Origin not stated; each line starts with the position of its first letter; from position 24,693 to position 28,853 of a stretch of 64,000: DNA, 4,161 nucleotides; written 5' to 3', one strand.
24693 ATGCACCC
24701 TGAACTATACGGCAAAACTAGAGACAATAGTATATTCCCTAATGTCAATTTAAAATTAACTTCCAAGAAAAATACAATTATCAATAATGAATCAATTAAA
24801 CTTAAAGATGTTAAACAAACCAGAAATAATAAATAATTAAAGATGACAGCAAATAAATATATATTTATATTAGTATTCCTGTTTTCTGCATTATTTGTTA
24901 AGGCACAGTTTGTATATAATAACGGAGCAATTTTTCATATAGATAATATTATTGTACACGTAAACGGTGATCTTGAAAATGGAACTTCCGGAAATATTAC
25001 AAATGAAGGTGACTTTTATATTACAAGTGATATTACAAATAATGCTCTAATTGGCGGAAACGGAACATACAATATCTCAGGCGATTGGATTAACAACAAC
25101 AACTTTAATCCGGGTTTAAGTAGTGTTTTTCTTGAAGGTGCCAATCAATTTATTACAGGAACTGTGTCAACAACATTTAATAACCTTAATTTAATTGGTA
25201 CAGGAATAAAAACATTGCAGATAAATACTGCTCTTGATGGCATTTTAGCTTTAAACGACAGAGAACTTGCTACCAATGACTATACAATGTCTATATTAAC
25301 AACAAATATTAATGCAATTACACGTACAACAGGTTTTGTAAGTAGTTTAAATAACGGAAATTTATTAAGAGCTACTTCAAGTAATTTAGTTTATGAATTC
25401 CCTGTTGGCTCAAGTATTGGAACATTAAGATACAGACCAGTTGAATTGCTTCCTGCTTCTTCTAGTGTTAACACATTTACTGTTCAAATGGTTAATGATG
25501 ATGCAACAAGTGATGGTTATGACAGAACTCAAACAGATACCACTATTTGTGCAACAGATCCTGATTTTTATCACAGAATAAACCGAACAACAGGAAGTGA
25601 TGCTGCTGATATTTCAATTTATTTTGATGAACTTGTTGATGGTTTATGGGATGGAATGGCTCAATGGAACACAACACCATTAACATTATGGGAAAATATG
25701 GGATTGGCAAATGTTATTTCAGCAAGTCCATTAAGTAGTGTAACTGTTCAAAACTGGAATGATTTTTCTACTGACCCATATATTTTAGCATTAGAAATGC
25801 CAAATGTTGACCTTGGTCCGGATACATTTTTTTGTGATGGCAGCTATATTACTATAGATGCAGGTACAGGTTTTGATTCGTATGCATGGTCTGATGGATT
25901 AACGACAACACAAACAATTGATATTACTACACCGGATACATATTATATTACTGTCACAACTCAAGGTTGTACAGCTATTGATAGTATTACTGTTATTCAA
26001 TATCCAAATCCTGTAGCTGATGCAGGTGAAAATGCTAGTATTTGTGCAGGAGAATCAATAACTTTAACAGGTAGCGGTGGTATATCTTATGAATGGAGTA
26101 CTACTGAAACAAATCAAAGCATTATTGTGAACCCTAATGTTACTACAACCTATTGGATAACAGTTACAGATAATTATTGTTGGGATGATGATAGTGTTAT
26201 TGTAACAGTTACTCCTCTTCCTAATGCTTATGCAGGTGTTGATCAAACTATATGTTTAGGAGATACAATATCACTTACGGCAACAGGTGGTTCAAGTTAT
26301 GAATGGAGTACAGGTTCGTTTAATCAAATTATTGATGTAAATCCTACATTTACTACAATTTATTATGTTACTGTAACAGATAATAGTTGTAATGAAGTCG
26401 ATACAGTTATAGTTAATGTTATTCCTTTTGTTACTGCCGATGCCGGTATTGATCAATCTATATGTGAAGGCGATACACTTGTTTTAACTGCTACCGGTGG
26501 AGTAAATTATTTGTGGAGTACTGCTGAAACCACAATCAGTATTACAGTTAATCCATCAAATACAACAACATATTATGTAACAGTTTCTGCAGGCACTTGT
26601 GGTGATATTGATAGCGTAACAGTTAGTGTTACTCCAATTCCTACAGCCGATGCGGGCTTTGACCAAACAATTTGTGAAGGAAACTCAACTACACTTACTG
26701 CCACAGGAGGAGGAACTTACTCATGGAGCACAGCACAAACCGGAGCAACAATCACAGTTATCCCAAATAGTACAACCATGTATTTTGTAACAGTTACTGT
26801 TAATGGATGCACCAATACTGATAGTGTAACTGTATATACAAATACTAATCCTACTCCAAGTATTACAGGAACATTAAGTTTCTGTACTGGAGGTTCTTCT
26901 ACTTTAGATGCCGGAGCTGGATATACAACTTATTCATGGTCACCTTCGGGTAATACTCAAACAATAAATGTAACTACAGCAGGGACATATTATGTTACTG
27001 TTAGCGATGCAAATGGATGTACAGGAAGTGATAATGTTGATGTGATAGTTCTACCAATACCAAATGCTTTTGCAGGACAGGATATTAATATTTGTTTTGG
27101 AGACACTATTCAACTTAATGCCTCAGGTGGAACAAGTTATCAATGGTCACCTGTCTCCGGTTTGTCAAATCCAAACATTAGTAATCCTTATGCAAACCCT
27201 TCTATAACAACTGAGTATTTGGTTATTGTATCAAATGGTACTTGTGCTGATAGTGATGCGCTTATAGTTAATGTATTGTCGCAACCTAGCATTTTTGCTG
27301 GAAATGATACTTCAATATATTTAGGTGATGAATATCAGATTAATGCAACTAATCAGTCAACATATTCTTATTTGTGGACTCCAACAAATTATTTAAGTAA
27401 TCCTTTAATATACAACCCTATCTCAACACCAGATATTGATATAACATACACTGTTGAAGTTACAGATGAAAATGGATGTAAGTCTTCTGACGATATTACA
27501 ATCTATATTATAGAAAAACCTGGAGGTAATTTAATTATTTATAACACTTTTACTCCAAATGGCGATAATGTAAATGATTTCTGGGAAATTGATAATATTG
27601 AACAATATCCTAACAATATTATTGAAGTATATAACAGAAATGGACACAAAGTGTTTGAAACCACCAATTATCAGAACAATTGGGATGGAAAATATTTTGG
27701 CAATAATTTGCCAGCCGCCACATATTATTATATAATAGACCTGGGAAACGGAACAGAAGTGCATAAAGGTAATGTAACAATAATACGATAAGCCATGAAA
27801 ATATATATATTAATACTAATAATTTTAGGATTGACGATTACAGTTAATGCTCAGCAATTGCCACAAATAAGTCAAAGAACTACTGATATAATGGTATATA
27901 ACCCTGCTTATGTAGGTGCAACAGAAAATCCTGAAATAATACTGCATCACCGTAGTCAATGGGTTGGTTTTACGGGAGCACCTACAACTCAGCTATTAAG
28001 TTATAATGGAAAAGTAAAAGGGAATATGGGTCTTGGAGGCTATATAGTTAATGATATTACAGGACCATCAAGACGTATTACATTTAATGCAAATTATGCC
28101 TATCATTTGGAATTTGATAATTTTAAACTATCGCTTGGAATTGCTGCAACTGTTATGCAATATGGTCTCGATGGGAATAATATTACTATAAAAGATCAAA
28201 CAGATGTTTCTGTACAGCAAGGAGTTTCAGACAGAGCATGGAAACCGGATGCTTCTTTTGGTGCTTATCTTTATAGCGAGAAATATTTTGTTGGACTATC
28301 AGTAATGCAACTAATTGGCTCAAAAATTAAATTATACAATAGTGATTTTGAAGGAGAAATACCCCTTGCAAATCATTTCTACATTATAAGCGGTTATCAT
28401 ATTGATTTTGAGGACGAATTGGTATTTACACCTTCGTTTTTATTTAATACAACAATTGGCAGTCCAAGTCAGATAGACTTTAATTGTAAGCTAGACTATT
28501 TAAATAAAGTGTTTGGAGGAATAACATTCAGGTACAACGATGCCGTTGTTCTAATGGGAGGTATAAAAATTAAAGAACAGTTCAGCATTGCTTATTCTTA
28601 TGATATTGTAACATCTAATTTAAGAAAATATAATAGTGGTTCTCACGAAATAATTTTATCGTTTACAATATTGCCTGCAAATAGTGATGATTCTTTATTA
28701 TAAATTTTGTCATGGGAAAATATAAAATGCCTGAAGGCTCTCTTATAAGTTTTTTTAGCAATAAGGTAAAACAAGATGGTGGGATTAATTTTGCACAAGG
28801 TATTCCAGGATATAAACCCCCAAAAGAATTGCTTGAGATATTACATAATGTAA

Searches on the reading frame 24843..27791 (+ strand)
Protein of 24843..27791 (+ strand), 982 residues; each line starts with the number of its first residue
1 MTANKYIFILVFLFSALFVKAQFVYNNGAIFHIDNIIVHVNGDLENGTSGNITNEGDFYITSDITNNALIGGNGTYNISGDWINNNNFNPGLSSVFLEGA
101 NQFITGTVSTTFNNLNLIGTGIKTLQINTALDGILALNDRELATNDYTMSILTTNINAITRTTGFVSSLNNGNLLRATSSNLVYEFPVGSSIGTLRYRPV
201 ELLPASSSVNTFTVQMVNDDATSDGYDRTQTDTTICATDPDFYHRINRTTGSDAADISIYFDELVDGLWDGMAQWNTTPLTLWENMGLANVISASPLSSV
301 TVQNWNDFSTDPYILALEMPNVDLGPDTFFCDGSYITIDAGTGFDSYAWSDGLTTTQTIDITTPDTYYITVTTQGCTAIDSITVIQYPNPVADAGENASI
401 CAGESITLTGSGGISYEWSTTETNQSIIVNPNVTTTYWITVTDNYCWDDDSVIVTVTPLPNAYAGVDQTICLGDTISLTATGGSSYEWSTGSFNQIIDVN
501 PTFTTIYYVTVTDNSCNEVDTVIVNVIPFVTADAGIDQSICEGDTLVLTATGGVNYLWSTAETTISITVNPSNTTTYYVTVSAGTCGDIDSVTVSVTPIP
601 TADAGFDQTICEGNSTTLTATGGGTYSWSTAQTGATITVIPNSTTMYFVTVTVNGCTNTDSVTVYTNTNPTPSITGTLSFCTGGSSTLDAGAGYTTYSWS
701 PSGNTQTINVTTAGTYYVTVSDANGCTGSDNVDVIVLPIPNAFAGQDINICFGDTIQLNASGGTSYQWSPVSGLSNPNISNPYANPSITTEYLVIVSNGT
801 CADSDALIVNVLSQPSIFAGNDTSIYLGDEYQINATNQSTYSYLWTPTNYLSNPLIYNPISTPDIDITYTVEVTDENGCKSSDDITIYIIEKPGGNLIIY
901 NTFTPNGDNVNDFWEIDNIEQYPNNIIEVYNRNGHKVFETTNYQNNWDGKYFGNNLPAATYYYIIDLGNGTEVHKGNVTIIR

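Call 56: search_protein_families(library=pfam, proteins=[window:24843-27791:+], max_evalue=0.001)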
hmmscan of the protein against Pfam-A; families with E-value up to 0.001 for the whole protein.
window:24843-27791:+ (982 aa): 4 families
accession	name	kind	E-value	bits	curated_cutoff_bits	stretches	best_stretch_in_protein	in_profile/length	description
PF13585.12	CHU_C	-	7.7e-26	90.5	27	1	898-980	2-86/86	CHU_C Type IX secretion signal domain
PF19081.6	Ig_7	-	1.2e-18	67.6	27.3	0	537-598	9-84/84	Ig-like domain CHU_C associated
PF22352.2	K319L-like_PKD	-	9.6e-06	26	27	0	819-888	1-83/84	K319L-like, PKD domain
PF18911.6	PKD_4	-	0.00041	20.8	27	0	389-412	3-26/85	PKD domain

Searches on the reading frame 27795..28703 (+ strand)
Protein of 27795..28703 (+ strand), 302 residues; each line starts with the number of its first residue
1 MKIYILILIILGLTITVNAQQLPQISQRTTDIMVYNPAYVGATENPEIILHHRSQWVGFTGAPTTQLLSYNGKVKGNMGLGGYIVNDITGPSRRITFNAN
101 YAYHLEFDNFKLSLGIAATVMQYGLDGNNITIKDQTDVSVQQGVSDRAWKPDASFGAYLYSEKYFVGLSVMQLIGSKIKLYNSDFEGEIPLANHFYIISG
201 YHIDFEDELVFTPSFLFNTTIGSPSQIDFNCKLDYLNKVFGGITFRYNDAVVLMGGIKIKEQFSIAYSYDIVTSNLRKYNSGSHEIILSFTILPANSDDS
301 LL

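Call 56: search_protein_families(library=pfam, proteins=[window:27795-28703:+], max_evalue=0.001)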
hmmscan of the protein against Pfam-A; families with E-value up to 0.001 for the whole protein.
window:27795-28703:+ (302 aa): 1 family
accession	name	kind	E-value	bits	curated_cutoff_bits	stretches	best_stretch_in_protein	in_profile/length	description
PF11751.14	PorP_SprF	-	1.2e-74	251.7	22.3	1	18-290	2-273/273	Type IX secretion system membrane protein PorP/SprF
